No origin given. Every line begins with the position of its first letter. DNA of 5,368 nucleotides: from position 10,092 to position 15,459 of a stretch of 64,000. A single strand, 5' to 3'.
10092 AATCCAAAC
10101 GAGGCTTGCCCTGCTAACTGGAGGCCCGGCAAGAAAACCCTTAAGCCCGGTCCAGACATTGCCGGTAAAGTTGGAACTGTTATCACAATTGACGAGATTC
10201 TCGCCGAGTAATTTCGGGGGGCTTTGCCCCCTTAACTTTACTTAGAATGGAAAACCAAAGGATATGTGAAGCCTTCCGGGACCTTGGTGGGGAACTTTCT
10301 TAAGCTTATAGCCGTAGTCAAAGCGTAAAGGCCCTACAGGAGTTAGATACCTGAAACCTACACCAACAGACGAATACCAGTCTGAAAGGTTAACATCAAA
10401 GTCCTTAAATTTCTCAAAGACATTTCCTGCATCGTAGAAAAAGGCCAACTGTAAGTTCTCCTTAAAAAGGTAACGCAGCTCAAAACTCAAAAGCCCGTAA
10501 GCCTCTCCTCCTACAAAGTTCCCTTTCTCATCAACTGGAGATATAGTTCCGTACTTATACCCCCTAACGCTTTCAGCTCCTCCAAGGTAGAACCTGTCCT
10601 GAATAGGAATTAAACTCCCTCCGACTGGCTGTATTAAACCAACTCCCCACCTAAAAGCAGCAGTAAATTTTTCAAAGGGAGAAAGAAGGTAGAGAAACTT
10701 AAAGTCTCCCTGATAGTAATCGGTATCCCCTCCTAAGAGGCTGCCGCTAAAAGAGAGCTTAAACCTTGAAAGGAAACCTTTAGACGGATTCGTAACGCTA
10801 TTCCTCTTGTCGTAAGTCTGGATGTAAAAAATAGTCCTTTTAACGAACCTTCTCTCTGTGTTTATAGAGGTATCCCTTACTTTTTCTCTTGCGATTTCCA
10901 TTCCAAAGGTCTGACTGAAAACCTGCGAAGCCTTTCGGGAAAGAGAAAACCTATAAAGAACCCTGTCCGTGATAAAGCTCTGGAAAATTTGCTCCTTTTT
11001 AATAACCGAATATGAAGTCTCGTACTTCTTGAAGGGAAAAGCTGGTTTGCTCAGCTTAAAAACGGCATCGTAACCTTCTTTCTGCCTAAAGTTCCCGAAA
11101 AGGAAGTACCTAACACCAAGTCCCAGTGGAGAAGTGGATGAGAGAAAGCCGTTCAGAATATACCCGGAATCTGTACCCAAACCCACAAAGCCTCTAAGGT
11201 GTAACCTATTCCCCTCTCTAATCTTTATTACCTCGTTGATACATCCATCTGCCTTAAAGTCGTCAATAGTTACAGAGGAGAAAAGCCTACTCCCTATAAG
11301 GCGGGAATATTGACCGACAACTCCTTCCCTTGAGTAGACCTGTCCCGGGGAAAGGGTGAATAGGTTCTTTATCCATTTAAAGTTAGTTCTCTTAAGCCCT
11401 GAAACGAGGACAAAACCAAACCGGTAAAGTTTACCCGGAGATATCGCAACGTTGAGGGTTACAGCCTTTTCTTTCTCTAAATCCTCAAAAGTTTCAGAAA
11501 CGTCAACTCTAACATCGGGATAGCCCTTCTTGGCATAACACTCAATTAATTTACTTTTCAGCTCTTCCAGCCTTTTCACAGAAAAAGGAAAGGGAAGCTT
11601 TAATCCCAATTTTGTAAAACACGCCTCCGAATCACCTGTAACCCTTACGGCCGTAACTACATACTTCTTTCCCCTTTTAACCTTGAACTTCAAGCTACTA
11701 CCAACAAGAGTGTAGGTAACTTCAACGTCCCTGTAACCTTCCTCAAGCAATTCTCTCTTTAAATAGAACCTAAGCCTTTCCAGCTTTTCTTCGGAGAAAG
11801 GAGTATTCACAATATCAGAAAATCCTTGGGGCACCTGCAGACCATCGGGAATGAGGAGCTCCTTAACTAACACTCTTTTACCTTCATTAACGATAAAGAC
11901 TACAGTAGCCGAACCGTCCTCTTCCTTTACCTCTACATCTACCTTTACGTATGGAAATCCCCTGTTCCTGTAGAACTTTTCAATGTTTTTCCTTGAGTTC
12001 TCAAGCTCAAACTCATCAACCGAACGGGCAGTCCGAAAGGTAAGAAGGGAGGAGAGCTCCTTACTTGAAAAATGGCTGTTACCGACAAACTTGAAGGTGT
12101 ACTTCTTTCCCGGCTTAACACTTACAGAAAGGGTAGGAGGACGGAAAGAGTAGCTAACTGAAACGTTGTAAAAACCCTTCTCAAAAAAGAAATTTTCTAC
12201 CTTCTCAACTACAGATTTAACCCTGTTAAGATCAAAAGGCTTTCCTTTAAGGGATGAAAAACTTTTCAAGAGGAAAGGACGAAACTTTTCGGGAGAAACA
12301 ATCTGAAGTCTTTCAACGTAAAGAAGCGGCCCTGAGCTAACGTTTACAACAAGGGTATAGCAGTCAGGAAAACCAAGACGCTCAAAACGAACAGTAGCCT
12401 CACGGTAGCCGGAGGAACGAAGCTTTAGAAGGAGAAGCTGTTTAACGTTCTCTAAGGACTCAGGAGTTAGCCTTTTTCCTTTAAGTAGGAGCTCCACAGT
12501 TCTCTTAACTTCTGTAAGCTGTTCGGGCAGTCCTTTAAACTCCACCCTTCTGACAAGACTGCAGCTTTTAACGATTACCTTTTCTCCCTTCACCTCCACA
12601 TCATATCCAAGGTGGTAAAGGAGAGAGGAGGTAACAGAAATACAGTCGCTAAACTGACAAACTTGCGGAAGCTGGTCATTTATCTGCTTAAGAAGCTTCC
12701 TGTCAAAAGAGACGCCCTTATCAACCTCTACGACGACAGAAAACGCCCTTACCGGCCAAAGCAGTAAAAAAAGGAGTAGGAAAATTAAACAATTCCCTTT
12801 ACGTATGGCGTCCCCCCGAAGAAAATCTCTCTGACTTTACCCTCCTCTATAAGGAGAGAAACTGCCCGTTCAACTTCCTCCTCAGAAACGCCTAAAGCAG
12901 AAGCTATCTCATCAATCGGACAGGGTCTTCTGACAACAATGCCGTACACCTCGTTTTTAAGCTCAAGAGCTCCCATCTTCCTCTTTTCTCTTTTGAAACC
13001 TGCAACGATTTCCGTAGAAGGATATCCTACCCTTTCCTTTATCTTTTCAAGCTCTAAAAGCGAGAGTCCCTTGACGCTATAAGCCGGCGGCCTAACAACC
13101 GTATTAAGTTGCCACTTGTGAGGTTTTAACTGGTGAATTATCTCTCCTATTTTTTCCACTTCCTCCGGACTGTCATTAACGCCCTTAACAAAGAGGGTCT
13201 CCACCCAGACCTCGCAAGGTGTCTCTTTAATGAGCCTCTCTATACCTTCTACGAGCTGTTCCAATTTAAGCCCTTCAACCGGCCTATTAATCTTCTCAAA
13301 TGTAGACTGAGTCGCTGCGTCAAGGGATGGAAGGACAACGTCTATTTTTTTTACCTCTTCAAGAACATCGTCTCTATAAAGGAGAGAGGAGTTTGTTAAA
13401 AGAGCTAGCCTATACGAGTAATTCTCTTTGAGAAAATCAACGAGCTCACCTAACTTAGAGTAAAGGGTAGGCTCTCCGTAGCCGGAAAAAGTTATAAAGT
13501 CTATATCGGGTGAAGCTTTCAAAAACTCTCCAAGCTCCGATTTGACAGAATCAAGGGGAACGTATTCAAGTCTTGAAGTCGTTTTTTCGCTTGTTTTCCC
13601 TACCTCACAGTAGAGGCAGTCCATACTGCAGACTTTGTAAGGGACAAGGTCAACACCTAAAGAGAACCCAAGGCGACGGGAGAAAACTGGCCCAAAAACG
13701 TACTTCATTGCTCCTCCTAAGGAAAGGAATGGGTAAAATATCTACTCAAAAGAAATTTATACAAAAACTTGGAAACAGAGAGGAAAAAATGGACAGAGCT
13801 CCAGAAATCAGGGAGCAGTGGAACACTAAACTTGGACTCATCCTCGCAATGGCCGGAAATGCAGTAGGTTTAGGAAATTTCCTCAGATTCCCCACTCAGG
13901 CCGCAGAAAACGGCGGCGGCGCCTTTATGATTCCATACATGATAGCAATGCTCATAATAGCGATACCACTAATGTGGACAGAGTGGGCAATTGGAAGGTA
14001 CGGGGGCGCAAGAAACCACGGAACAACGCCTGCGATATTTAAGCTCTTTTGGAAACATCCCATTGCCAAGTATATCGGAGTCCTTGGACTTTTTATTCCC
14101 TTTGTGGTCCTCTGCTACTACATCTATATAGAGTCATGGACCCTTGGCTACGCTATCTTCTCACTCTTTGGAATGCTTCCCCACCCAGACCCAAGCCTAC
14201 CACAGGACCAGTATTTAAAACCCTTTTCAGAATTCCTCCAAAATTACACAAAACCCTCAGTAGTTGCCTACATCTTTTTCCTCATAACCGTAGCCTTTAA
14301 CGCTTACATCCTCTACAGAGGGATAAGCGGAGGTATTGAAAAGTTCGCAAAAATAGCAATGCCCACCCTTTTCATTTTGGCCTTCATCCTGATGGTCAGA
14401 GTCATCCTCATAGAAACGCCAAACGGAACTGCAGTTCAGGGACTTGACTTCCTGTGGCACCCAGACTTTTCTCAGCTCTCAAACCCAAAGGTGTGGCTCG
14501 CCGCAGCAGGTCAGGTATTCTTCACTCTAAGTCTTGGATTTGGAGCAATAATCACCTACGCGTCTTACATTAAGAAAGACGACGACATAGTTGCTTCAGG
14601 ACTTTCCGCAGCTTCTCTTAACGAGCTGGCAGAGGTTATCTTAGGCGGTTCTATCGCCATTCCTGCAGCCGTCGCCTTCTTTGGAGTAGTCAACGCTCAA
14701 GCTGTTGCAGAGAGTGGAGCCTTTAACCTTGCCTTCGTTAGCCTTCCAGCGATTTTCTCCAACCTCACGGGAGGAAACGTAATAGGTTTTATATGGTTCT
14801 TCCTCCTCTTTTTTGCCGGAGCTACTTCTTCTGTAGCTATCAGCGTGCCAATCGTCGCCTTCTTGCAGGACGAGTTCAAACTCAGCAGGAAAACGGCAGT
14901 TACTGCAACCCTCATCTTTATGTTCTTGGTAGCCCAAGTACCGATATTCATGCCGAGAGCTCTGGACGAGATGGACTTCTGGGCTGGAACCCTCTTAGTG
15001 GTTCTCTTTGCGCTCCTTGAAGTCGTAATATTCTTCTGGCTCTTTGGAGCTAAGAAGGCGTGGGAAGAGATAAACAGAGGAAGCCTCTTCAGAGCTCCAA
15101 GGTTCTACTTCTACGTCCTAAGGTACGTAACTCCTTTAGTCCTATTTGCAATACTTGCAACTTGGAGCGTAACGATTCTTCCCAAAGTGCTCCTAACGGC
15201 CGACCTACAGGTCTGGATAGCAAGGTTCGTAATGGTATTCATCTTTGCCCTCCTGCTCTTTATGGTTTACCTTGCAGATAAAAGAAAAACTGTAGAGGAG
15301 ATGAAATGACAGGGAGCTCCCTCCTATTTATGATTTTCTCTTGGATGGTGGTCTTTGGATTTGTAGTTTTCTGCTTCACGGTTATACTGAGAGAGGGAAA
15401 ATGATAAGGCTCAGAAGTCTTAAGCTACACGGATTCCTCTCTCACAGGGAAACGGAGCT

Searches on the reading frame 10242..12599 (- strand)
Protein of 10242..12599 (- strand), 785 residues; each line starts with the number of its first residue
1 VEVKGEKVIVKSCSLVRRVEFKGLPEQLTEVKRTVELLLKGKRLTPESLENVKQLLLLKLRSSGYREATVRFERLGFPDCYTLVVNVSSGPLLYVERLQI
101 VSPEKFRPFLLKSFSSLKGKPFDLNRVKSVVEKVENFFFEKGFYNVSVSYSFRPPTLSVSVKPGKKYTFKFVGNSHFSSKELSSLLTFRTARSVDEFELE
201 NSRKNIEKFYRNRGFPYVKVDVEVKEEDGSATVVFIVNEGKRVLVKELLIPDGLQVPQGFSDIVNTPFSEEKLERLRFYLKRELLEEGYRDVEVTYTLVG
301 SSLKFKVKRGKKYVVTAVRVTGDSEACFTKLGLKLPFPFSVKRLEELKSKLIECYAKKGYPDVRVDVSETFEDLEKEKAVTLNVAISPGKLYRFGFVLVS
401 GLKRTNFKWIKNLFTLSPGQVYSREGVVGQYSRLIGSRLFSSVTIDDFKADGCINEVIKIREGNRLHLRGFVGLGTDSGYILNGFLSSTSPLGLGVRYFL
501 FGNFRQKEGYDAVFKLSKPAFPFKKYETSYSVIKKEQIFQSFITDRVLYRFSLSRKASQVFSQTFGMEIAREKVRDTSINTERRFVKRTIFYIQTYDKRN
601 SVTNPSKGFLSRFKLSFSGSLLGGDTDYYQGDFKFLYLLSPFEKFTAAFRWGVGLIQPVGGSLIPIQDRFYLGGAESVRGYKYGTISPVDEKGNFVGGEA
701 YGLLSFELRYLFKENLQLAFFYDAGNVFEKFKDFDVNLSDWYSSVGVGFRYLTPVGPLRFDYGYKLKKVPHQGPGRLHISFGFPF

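Call 39: find_encoding_contigs(protein=window:10242-12599:-, flank=10000, max_places=1)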
Protein window:10242-12599:- (785 aa): no gene with exactly this product is on record in the collection.

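Call 43: search_protein_families(library=pfam, proteins=[window:10242-12599:-], max_evalue=0.00001)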
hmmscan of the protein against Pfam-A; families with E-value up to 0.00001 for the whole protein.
window:10242-12599:- (785 aa): 3 families
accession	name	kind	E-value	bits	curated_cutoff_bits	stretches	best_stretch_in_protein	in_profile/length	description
PF01103.29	Omp85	-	7.4e-46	157.6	24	1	512-785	22-325/325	Omp85 superfamily domain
PF07244.20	POTRA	-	1.4e-33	115.9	21.3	1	170-240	7-79/79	Surface antigen variable number repeat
PF08479.16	POTRA_2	-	2.6e-10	40.4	24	0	169-224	6-61/76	POTRA domain, ShlB-type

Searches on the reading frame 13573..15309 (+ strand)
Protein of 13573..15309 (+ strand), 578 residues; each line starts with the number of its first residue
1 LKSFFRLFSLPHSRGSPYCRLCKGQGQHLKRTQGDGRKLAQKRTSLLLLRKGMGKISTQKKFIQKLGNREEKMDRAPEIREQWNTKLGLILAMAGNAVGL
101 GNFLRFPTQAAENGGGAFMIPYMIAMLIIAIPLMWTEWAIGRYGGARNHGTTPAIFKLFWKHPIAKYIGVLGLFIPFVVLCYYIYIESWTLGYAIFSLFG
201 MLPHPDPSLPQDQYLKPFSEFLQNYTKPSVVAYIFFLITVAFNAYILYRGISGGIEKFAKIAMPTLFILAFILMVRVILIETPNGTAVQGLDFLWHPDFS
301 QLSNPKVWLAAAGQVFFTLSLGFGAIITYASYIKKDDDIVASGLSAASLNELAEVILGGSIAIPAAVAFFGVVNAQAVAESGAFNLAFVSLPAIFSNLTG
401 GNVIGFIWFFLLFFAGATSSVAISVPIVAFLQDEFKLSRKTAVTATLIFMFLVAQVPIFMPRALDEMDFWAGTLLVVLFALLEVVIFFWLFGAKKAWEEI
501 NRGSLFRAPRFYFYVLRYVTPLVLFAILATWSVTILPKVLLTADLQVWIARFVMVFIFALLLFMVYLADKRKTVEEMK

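Call 43: search_protein_families(library=pfam, proteins=[window:13573-15309:+], max_evalue=0.00001)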
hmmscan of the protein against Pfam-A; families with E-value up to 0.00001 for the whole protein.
window:13573-15309:+ (578 aa): 1 family
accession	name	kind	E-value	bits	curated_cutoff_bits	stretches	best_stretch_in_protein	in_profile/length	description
PF00209.24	SNF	-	2.8e-61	208.3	27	2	240-554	184-503/524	Sodium:neurotransmitter symporter family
